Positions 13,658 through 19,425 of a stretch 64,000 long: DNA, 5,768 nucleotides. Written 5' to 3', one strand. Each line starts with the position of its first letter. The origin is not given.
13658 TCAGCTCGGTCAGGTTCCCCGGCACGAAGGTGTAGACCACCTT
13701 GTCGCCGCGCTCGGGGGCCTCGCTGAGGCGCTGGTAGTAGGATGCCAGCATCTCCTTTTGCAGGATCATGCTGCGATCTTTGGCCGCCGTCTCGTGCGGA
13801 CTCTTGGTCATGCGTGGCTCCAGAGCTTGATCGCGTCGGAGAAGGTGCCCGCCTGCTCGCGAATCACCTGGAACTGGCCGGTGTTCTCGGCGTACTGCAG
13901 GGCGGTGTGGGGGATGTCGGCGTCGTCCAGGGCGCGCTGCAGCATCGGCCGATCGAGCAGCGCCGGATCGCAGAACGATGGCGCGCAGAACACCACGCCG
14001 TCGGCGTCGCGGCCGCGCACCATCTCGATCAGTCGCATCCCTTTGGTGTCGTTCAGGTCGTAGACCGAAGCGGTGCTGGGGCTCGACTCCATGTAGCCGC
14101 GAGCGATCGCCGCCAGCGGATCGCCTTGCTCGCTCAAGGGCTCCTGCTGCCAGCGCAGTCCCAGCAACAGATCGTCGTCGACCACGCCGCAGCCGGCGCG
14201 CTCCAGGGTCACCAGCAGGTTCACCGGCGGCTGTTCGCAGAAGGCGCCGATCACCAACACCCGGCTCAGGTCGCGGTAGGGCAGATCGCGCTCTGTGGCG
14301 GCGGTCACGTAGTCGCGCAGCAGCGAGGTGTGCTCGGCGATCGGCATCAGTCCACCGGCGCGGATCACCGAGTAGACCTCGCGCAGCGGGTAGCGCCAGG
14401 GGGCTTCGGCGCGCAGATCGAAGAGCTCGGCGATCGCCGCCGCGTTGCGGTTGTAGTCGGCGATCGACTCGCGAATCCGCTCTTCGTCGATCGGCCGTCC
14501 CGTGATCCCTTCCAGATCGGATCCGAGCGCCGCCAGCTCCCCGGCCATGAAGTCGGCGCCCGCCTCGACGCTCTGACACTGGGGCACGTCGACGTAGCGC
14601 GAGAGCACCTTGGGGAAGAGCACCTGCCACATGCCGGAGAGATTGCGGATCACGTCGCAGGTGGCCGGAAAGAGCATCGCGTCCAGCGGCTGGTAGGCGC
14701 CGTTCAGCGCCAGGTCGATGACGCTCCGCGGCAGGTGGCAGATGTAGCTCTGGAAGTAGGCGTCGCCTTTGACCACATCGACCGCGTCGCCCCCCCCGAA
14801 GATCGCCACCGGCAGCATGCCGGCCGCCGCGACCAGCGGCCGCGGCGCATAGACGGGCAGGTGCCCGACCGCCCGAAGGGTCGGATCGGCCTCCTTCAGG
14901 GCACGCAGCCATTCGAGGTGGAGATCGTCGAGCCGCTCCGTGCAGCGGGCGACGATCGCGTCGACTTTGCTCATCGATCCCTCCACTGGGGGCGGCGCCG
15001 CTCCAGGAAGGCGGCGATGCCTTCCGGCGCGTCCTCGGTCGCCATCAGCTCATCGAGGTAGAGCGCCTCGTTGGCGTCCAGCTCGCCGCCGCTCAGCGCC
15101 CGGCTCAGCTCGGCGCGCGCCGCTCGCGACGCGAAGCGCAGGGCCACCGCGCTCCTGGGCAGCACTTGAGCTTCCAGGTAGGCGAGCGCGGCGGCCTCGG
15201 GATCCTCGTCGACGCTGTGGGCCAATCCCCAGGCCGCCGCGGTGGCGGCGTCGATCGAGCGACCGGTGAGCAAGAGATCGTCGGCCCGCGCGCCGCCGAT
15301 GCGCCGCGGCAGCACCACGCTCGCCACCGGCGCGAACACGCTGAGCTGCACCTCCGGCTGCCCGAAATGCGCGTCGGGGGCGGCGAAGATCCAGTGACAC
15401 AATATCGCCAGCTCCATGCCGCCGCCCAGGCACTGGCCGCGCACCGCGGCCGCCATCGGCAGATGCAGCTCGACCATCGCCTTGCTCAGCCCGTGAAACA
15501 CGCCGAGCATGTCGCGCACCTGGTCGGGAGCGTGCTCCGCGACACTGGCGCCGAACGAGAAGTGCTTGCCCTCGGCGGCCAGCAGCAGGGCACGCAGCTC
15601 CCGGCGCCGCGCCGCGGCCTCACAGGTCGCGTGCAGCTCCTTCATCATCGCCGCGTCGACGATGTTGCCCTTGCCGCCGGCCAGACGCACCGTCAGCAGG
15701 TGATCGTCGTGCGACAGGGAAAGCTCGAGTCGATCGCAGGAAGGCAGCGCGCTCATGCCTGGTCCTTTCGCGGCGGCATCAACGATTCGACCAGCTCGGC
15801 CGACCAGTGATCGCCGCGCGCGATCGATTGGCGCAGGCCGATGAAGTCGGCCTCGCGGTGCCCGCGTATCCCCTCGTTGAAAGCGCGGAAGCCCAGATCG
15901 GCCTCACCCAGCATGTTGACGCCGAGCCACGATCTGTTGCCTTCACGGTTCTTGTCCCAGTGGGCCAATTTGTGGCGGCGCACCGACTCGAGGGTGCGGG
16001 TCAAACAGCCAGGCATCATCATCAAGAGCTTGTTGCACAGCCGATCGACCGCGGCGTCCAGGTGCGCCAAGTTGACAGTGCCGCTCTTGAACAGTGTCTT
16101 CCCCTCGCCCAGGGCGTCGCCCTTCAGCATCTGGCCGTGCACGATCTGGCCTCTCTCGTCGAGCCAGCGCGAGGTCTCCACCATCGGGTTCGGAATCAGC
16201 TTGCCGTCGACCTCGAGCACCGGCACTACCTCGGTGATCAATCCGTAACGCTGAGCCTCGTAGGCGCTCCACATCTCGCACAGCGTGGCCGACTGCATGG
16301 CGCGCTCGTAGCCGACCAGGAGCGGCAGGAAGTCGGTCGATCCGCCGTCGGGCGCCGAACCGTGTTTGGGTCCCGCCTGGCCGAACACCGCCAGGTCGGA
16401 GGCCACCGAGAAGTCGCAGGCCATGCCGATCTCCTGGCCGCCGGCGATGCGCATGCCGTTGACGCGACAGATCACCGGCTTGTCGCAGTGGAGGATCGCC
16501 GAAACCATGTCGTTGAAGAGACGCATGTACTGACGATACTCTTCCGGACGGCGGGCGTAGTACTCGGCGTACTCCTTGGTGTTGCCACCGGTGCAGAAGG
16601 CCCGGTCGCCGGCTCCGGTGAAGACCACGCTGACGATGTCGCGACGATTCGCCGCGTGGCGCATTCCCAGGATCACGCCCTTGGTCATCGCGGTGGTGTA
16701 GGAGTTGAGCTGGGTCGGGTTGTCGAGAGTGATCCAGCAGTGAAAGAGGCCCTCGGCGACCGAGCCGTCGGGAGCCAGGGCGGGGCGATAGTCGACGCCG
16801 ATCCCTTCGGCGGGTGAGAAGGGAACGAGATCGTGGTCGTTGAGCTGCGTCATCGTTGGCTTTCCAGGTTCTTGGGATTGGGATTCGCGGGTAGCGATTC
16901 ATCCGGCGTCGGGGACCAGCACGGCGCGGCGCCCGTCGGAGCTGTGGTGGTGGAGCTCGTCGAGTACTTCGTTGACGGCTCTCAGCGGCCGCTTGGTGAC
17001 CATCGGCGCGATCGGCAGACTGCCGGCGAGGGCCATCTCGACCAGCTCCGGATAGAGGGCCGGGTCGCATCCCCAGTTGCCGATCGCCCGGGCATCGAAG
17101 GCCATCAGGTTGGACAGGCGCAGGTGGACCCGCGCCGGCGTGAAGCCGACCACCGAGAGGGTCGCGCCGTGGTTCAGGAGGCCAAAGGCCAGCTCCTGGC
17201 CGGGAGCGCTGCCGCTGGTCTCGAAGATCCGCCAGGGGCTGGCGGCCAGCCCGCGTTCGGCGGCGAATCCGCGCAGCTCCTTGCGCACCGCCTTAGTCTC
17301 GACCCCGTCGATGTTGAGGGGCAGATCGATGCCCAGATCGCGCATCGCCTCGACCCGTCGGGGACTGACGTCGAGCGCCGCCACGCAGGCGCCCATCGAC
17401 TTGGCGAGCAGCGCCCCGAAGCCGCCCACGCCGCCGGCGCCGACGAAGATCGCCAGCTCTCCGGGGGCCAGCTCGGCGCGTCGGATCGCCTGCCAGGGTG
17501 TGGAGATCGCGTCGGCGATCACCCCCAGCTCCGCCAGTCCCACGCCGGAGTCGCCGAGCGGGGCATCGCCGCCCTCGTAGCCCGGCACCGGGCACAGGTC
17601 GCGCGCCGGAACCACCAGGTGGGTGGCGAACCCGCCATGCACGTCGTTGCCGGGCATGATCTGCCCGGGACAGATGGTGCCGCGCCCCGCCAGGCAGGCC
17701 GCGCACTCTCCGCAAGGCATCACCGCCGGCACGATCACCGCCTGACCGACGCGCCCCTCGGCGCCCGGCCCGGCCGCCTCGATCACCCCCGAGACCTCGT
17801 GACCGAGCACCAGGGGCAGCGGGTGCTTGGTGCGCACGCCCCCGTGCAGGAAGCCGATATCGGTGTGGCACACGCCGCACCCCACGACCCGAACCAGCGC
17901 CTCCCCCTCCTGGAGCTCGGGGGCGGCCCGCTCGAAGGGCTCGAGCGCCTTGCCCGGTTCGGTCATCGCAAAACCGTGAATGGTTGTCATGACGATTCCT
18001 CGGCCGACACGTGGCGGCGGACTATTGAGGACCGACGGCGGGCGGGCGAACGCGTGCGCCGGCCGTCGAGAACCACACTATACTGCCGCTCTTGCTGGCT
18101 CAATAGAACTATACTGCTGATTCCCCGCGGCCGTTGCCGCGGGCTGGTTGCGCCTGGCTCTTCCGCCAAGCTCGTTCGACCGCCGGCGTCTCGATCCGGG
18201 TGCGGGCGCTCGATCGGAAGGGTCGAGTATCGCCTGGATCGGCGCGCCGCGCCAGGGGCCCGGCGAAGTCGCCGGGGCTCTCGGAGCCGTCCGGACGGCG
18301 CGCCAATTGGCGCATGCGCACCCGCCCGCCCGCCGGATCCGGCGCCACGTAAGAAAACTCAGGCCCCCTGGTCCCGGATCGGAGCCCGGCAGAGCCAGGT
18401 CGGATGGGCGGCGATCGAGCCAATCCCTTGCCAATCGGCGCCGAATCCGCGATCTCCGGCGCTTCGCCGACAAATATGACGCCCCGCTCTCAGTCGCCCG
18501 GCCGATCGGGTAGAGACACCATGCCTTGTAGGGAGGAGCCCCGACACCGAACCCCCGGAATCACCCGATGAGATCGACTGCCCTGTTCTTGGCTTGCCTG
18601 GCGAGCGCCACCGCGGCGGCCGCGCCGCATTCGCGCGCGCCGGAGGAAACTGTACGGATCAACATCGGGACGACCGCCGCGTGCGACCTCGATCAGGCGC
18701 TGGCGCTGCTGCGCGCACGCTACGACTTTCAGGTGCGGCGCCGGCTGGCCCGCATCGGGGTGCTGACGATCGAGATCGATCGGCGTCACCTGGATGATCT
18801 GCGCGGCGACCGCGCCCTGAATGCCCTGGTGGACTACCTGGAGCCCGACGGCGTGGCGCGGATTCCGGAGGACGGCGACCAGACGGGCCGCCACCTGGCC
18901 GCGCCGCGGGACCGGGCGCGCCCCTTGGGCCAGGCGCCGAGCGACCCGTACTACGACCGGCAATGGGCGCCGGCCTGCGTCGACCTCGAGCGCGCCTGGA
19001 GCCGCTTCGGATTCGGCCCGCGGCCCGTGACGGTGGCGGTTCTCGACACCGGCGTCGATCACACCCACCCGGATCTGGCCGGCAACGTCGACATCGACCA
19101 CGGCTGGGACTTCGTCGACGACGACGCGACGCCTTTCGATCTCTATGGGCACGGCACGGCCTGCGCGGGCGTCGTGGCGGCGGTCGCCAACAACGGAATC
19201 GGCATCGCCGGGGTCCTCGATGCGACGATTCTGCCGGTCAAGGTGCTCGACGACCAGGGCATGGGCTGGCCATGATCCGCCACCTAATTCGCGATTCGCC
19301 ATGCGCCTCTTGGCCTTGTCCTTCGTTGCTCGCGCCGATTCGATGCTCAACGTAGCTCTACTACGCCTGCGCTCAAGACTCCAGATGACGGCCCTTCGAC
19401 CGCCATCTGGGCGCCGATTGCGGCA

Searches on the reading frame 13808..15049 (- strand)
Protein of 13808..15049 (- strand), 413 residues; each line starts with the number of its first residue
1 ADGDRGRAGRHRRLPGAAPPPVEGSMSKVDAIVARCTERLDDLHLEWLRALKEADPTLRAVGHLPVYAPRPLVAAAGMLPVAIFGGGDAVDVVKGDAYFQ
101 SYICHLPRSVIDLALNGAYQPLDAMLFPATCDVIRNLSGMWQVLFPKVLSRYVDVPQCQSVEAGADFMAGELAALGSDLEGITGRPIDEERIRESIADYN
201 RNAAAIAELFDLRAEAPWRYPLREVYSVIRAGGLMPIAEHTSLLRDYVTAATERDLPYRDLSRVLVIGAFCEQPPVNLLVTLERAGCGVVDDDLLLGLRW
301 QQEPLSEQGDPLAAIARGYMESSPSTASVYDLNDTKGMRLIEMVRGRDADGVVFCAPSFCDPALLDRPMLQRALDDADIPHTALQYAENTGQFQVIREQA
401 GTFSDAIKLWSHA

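Call 15: search_protein_families(library=pfam, proteins=[window:13808-15049:-], max_evalue=0.001)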
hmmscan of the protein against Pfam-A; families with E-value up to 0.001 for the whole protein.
window:13808-15049:- (413 aa): 1 family
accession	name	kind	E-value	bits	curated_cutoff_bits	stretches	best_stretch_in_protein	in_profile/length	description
PF06050.19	HGD-D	-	9.2e-65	219.9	28.4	1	66-405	2-340/342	2-hydroxyglutaryl-CoA dehydratase, D-component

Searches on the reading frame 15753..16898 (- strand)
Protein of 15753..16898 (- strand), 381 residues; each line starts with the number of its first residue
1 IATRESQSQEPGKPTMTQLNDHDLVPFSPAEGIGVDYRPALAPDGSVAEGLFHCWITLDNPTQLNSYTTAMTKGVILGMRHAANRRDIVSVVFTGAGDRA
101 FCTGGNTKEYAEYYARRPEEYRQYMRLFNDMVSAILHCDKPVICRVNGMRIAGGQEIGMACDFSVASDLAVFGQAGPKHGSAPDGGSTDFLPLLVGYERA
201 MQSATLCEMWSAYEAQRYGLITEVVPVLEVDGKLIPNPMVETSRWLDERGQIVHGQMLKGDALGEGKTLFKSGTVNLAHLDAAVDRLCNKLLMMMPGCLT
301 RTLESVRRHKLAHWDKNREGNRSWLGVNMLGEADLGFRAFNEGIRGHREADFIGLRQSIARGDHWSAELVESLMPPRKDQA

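Call 15: search_protein_families(library=pfam, proteins=[window:15753-16898:-], max_evalue=0.001)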
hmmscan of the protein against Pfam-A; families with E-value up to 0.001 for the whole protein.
window:15753-16898:- (381 aa): 2 families
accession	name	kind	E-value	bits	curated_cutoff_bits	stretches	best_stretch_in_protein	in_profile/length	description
PF00378.25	ECH_1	-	4e-38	131.6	27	1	54-233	7-182/251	Enoyl-CoA hydratase/isomerase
PF16113.10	ECH_2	-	2.1e-20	74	27.2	1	55-226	3-173/335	Enoyl-CoA hydratase/isomerase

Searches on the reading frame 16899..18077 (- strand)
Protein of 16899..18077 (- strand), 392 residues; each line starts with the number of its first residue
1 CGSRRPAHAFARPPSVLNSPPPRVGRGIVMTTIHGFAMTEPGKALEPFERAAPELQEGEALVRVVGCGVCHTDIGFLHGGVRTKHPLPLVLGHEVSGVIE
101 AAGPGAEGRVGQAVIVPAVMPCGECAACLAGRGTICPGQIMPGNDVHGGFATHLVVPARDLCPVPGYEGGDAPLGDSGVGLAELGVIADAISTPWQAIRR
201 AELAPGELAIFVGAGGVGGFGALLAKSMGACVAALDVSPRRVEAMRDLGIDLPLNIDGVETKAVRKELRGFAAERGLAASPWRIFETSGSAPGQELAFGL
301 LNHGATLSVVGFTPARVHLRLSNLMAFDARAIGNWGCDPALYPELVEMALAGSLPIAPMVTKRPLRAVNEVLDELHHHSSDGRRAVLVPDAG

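Call 15: search_protein_families(library=pfam, proteins=[window:16899-18077:-], max_evalue=0.001)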
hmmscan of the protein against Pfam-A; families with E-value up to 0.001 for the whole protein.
window:16899-18077:- (392 aa): 2 families
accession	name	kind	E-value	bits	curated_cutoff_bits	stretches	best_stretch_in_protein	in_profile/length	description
PF08240.17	ADH_N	-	9.5e-24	84.1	23.5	1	57-165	2-103/104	Alcohol dehydrogenase GroES-like domain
PF00107.32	ADH_zinc_N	-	1.1e-13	51.7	31.8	1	216-349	1-127/129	Zinc-binding dehydrogenase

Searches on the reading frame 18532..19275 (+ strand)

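Call 15: search_protein_families(library=pfam, proteins=[window:18532-19275:+], max_evalue=0.001)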
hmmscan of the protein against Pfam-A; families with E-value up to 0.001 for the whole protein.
window:18532-19275:+ (247 aa): 1 family
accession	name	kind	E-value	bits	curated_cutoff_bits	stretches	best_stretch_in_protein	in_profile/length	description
PF00082.27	Peptidase_S8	-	9.3e-18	65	21.8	1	166-243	4-93/288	Subtilase family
